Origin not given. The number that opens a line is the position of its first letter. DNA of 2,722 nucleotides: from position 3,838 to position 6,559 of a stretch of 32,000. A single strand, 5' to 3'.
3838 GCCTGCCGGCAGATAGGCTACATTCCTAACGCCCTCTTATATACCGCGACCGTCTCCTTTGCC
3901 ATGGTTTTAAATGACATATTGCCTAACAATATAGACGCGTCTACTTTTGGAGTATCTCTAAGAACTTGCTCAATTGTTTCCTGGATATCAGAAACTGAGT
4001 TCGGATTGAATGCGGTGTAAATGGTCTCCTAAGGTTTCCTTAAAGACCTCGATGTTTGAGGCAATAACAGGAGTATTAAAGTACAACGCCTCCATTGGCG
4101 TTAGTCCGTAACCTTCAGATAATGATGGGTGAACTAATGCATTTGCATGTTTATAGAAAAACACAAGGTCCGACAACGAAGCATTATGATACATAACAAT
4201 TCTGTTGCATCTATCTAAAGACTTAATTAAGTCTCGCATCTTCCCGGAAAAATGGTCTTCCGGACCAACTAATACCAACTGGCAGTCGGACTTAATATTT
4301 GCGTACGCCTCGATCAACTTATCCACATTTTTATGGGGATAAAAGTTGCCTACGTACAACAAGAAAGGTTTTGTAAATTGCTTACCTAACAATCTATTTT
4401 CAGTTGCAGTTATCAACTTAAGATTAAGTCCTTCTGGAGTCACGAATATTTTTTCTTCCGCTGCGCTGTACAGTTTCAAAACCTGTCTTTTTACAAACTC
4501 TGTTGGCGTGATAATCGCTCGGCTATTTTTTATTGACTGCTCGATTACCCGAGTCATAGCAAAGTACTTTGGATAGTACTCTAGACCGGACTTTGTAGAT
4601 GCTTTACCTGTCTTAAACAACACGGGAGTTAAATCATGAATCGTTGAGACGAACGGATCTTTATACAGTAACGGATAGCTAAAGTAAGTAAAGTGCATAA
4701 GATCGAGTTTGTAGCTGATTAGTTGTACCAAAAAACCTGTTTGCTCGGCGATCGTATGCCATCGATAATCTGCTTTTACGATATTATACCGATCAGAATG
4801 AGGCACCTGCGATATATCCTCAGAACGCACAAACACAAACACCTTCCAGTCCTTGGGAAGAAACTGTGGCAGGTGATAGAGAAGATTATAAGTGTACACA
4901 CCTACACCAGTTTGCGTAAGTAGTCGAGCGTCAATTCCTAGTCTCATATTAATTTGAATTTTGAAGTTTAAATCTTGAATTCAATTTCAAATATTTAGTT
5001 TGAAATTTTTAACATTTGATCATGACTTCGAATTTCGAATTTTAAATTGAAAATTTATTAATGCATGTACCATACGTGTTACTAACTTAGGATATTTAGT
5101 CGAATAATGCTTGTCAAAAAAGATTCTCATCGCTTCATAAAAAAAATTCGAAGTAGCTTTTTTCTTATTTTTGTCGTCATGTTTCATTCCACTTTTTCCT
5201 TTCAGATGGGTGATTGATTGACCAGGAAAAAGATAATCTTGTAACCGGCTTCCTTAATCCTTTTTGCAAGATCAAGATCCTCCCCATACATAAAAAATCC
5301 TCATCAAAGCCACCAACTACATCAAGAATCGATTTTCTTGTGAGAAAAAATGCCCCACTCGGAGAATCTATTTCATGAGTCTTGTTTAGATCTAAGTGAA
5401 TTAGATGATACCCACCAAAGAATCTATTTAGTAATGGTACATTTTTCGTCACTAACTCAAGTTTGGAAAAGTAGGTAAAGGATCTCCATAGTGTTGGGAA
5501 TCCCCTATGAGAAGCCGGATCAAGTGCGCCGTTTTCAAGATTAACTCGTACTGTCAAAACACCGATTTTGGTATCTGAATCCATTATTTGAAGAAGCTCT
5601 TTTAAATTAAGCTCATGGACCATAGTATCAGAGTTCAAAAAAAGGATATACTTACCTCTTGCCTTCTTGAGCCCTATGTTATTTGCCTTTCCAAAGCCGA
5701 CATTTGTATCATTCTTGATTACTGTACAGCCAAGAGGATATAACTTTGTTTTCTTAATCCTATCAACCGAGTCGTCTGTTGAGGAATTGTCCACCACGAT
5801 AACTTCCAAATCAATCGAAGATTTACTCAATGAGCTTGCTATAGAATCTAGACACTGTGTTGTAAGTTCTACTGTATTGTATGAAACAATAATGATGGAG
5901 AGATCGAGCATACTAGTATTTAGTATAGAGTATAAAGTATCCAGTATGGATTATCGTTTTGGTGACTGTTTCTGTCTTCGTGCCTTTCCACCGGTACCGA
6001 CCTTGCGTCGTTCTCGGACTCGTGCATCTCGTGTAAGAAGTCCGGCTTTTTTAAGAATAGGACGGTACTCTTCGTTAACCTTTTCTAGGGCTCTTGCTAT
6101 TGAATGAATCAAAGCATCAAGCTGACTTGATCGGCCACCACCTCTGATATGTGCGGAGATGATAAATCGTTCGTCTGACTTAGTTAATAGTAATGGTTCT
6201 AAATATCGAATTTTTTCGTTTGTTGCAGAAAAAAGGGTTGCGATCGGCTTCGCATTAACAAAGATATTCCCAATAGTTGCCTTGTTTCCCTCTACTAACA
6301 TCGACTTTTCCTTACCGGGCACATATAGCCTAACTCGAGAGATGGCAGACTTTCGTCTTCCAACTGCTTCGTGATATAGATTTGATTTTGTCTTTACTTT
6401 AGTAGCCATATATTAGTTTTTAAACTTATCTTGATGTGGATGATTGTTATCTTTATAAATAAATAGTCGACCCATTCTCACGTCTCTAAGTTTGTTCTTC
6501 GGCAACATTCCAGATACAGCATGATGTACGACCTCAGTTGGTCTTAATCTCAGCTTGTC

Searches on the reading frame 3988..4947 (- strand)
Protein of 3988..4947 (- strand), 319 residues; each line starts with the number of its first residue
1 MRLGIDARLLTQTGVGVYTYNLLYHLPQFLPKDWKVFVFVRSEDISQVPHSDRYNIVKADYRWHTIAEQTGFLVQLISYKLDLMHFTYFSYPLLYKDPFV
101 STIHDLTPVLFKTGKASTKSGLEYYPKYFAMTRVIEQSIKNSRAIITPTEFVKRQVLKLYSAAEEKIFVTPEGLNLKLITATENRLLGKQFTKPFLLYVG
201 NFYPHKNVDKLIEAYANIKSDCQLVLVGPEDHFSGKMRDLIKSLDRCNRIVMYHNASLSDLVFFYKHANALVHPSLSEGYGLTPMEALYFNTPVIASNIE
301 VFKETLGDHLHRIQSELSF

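Call 14: find_encoding_contigs(protein=window:3988-4947:-, flank=10000, max_places=6)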
Protein window:3988-4947:- (319 aa): no gene with exactly this product is on record in the collection.

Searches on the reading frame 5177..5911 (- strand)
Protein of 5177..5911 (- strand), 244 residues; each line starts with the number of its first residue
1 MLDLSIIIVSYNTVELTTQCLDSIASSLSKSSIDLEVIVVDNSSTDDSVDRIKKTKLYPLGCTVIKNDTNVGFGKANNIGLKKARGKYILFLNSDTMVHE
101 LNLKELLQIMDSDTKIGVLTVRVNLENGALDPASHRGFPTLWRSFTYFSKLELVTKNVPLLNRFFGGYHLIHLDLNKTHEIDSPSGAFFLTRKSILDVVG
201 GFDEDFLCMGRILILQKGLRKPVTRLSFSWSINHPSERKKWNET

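Call 16: find_encoding_contigs(protein=window:5177-5911:-, flank=10000, max_places=5)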
Protein window:5177-5911:- (244 aa): no gene with exactly this product is on record in the collection.

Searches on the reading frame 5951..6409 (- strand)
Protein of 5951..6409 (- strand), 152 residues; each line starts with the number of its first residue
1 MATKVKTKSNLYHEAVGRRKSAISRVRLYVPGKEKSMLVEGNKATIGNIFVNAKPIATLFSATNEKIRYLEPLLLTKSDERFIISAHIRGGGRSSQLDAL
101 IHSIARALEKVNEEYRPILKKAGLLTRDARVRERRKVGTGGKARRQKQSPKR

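Call 30: find_encoding_contigs(protein=window:5951-6409:-, flank=10000, max_places=4)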
Protein window:5951-6409:- (152 aa): 23 contigs read that carry it; 4 places shown.
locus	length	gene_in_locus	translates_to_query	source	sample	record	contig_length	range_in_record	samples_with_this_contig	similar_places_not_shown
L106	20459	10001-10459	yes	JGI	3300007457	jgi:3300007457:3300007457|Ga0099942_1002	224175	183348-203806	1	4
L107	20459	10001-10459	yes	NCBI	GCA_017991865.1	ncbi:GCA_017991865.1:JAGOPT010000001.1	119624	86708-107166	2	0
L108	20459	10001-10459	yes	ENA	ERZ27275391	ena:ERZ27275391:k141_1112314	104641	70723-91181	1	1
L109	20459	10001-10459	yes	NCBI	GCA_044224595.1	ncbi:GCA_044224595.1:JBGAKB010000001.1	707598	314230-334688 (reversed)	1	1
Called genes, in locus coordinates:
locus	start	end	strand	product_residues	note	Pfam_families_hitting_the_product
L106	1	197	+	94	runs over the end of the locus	PF00203:Ribosomal_S19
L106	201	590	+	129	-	PF00410:Ribosomal_S8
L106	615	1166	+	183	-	PF00347:Ribosomal_L6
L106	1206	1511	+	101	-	PF00861:Ribosomal_L18p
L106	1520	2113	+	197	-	PF00333:Ribosomal_S5, PF03719:Ribosomal_S5_C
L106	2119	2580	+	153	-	PF00828:Ribosomal_L27A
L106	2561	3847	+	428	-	PF00344:SecY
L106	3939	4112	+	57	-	PF00471:Ribosomal_L33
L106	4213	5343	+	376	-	PF00406:ADK, PF02223:Thymidylate_kin (faint), PF13207:AAA_17, PF13238:AAA_18 (weak), PF13401:AAA_22 (faint), PF08433:KTI12 (weak), PF13207:AAA_17, PF13238:AAA_18, +2 more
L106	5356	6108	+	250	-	PF00557:Peptidase_M24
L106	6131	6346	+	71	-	PF01176:eIF-1a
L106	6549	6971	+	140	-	PF00416:Ribosomal_S13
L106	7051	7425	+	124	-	PF00411:Ribosomal_S11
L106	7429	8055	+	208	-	PF00163:Ribosomal_S4, PF01479:S4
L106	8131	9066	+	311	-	PF01193:RNA_pol_L, PF14520:HHH_5 (faint), PF01000:RNA_pol_A_bac, PF03118:RNA_pol_A_CTD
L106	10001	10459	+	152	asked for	PF00380:Ribosomal_S9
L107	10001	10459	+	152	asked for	PF00380:Ribosomal_S9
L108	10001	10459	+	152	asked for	PF00380:Ribosomal_S9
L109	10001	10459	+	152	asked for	PF00380:Ribosomal_S9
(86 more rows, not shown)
